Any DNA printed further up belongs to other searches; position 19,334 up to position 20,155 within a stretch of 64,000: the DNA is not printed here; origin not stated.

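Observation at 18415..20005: Tandem array of three diverged paralogs (~170 aa, cytoplasmic) inside the lon transcription unit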

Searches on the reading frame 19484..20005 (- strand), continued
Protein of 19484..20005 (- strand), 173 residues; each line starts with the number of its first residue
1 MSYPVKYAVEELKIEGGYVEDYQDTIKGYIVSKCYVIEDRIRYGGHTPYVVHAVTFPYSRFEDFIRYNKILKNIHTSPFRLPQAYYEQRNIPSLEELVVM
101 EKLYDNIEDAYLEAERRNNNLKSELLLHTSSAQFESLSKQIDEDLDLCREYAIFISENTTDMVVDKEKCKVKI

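Call 47: search_protein_families(library=pfam, proteins=[L016:6578-7060:+, L018:5612-5917:+, L027:5065-5910:+, L032:5113-5862:+, L032:6568-6990:+, L033:6563-7408:+, L044:6567-7196:+, L049:5113-5937:+, L050:5599-5967:+, L051:6609-6980:+], max_evalue=0.001)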
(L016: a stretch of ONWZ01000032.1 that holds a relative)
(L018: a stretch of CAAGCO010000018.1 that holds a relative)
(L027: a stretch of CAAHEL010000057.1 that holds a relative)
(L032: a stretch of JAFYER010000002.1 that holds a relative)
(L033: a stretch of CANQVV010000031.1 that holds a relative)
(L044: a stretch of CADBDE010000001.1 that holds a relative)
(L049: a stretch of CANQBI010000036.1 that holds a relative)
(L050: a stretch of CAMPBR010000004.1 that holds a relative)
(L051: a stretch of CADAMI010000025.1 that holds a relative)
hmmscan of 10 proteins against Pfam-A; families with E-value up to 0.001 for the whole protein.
L016:6578-7060:+ (160 aa): 0 families

L018:5612-5917:+ (101 aa): 0 families

L027:5065-5910:+ (281 aa): 1 family
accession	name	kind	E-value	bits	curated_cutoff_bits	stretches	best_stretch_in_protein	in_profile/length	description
PF01551.29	Peptidase_M23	-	1.3e-23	83.5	28.7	1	37-142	3-95/96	Peptidase family M23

L032:5113-5862:+ (249 aa): 2 families
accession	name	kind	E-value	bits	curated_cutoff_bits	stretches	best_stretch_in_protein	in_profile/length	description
PF13023.12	HD_3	-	2.8e-30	105.8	22.5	1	48-188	1-142/165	HD domain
PF12917.13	YfbR-like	-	1.6e-06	28.4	25.9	1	56-178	8-142/182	5'-deoxynucleotidase YfbR-like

L032:6568-6990:+ (140 aa): 0 families

L033:6563-7408:+ (281 aa): 2 families
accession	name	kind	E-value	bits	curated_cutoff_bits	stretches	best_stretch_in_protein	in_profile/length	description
PF12850.12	Metallophos_2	-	2.5e-24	86.5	27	1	1-186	1-153/154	Calcineurin-like phosphoesterase superfamily domain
PF00149.33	Metallophos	-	1.8e-16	61.6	21.5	1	1-152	1-191/191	Calcineurin-like phosphoesterase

L044:6567-7196:+ (209 aa): 0 families

L049:5113-5937:+ (274 aa): 0 families

L050:5599-5967:+ (122 aa): 0 families

L051:6609-6980:+ (123 aa): 1 family
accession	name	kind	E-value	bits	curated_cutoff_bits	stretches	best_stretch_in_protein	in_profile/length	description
PF04471.18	Mrr_cat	-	9.1e-10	39.1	21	1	11-119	4-112/115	Restriction endonuclease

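Call 50: find_encoding_contigs(protein=P0008, flank=6000, max_places=3)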
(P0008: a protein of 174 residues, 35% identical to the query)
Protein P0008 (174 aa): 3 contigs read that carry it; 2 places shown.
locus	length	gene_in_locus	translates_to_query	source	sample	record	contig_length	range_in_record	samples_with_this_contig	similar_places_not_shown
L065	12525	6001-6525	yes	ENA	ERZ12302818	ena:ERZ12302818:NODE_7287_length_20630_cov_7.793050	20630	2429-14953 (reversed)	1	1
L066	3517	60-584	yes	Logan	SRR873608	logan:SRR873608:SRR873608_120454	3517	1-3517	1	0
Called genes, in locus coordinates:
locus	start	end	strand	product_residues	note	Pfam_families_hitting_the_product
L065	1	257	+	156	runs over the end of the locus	PF03449:GreA_GreB_N, PF01272:GreA_GreB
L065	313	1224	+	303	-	PF00149:Metallophos, PF12850:Metallophos_2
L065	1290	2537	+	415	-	PF05697:Trigger_N, PF00254:FKBP_C, PF05698:Trigger_C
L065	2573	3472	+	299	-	PF00892:EamA, PF03151:TPT (faint), PF06800:Sugar_transport, PF08449:UAA (weak), PF10639:TMEM234 (faint), PF00892:EamA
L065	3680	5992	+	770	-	PF02190:LON_substr_bdg, PF00004:AAA, PF07724:AAA_2 (weak), PF07728:AAA_5, PF22667:Lon_lid, PF05362:Lon_C, PF13541:ChlI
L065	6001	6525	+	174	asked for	-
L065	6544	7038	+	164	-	-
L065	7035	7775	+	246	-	PF01048:PNP_UDP_1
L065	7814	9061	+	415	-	PF05193:Peptidase_M16_C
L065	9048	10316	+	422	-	PF00675:Peptidase_M16, PF05193:Peptidase_M16_C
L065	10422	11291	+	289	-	PF01171:ATP_bind_3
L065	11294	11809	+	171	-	-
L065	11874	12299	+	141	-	-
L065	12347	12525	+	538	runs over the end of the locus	PF01368:DHH, PF00571:CBS (weak), PF07085:DRTGG, PF02833:DHHA2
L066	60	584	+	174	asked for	-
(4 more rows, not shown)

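Call 52: find_encoding_contigs(protein=P0014, flank=6000, max_places=2)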
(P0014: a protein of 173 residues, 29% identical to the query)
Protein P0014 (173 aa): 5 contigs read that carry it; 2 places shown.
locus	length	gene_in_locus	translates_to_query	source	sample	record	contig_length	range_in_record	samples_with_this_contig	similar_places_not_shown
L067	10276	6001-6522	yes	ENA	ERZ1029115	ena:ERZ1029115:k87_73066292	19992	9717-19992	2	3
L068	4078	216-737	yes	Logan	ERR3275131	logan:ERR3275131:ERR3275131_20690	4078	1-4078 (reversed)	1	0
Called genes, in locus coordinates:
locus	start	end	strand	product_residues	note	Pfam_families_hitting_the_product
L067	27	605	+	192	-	PF01596:Methyltransf_3, PF01135:PCMT (weak), PF02475:TRM5-TYW2_MTfase (weak), PF02527:GidB (faint), PF05175:MTS (weak), PF13578:Methyltransf_24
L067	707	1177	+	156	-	PF03449:GreA_GreB_N, PF01272:GreA_GreB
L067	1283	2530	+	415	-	PF05697:Trigger_N, PF00254:FKBP_C, PF05698:Trigger_C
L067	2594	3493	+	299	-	PF00892:EamA, PF03151:TPT (faint), PF06800:Sugar_transport, PF08449:UAA (weak), PF00892:EamA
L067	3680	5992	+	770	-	PF02190:LON_substr_bdg, PF00004:AAA, PF07724:AAA_2 (weak), PF07728:AAA_5, PF22667:Lon_lid, PF05362:Lon_C, PF13541:ChlI (weak)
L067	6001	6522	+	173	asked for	-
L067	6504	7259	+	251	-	PF01048:PNP_UDP_1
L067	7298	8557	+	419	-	PF05193:Peptidase_M16_C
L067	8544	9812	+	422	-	PF00675:Peptidase_M16, PF05193:Peptidase_M16_C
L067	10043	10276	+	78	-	?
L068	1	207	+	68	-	?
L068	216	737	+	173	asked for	-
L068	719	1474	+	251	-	PF01048:PNP_UDP_1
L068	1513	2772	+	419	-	PF05193:Peptidase_M16_C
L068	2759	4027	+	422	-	PF00675:Peptidase_M16, PF05193:Peptidase_M16_C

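Call 53: find_encoding_contigs(protein=P0030, flank=6000, max_places=2)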
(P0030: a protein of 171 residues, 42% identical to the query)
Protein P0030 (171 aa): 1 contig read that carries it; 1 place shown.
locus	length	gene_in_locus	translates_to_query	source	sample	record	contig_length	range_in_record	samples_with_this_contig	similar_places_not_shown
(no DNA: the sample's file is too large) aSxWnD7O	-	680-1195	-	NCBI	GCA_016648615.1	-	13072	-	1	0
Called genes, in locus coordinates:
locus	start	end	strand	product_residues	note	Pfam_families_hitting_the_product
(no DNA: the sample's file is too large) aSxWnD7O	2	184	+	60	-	?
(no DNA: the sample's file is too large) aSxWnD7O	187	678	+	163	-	-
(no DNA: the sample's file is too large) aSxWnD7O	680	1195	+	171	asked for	-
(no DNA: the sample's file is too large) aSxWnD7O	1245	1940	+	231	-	PF01048:PNP_UDP_1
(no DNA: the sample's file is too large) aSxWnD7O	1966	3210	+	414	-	PF05193:Peptidase_M16_C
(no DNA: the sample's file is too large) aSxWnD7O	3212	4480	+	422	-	PF00675:Peptidase_M16, PF05193:Peptidase_M16_C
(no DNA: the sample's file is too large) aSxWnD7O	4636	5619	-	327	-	-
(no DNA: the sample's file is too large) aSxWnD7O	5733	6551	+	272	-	PF02517:Rce1-like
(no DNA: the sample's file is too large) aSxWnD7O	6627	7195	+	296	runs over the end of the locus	-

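Call 58: search_dna_similar(query=window:19484-20005:-, collection=plasmids, mode=protein, max_evalue=0.001)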
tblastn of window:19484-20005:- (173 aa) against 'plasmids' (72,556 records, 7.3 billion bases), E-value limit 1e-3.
No match.

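Call 68: predict_structure(alignment_id=A4)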
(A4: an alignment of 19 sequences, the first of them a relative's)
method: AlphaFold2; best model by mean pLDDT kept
length: 325 residues; sequences in the alignment: 19
mean_pLDDT: 79.3   pTM: 0.55
mean pLDDT of the five models: 79.3, 78.7, 78.6, 78.1, 77.4
residues with pLDDT >= 90: 105; 70-90: 153; 50-70: 32; < 50: 35
segments of 3 or more residues with pLDDT < 50: 161-166, 302-325
pLDDT, mean of each block of 10 residues (from residue 1): 72 91 88 93 86 84 86 78 76 92 96 92 91 94 92 76 53 85 85 86 90 90 83 83 80 77 70 55 89 74 41 33 29
secondary structure, 60 per line:
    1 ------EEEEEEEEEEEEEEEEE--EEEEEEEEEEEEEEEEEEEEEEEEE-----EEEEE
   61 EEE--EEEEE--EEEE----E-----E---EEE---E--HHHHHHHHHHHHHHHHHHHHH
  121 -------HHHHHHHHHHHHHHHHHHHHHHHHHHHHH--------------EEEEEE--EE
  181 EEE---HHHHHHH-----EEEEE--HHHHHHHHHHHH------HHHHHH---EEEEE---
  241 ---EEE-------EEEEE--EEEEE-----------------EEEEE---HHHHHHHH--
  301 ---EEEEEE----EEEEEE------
elements in order: E7-23 E26-50 E56-63 E66-70 E73-76 E91-93 H100-120 H128-156 E171-176 E179-183 H187-193 E199-203 H206-217 H224-229 E233-237 E244-246 E254-258 E261-265 E283-287 H291-298 E304-309 E314-319

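Call 79: search_protein_families(library=padloc, alignment_id=A5, max_evalue=0.00001)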
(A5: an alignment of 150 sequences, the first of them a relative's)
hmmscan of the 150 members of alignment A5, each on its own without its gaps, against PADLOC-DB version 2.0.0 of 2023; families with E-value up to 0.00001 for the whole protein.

A. member 1, L001:6130-6849:+ (239 aa): 0 families

B. families by the number of members that match (of 150 scanned): 203 families (the first 25 are shown)
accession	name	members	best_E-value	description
PDLC04841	PDC-S04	3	3e-27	-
PDLC03963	SoFic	3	5.8e-17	-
PDLC04140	mad8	3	2.7e-12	mads_8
PDLC04838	PDC-S04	2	2.4e-69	-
PDLC04839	PDC-S04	2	1.5e-35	-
PDLC04836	PDC-S04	2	1.5e-27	-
PDLC01087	C3a187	2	4.2e-25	NERD+UvrD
PDLC04837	PDC-S04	2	9.2e-24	-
PDLC03802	RTasHel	1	4.7e-130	DRT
PDLC03739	RT_Ec107-like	1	1.8e-124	retron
PDLC00132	GajB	1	7.9e-122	UrvD helicase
PDLC00114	GajB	1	8.3e-120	UrvD helicase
PDLC04787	PDC-S01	1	6.4e-118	-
PDLC04962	PDC-S22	1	7.9e-111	-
PDLC02942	RT_III-A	1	1.4e-102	-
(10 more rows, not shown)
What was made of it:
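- On Known anti-phage defence systems (PADLOC-DB 2.0): Neighbour hits are PcrA/RecD2/Fic cross-matches plus one reverse transcriptase (call 79).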

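Call 80: search_protein_families(library=pfam, alignment_id=A5, max_evalue=0.00001)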
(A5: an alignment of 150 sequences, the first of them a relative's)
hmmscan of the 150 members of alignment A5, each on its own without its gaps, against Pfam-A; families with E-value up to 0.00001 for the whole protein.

A. member 1, L001:6130-6849:+ (239 aa): 0 families

B. families by the number of members that match (of 150 scanned): 165 families (the first 25 are shown)
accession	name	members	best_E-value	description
PF12682.12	Flavodoxin_4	3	2.2e-20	Flavodoxin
PF02661.23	Fic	3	1.9e-13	Fic/DOC family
PF00580.27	UvrD-helicase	2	1.1e-94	UvrD/REP helicase N-terminal domain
PF01476.26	LysM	2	1.9e-85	LysM domain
PF03486.20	HI0933_like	2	4.3e-60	HI0933-like protein Rossmann domain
PF13245.12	AAA_19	2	3.4e-40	AAA domain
PF13604.12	AAA_30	2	1.4e-38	AAA domain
PF06182.17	ABC2_membrane_6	2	4.1e-37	ABC-2 family transporter protein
PF05193.26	Peptidase_M16_C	2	1.2e-24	Peptidase M16 inactive domain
PF01381.28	HTH_3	2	1.4e-18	Helix-turn-helix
PF13538.12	UvrD_C_2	2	2.2e-16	UvrD-like helicase C-terminal domain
PF13443.12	HTH_26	2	1.5e-15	Cro/C1-type HTH DNA-binding domain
PF01336.31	tRNA_anti-codon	2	1.6e-13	OB-fold nucleic acid binding domain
PF13086.12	AAA_11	2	3.1e-11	AAA domain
PF00583.31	Acetyltransf_1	2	3.9e-11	Acetyltransferase (GNAT) family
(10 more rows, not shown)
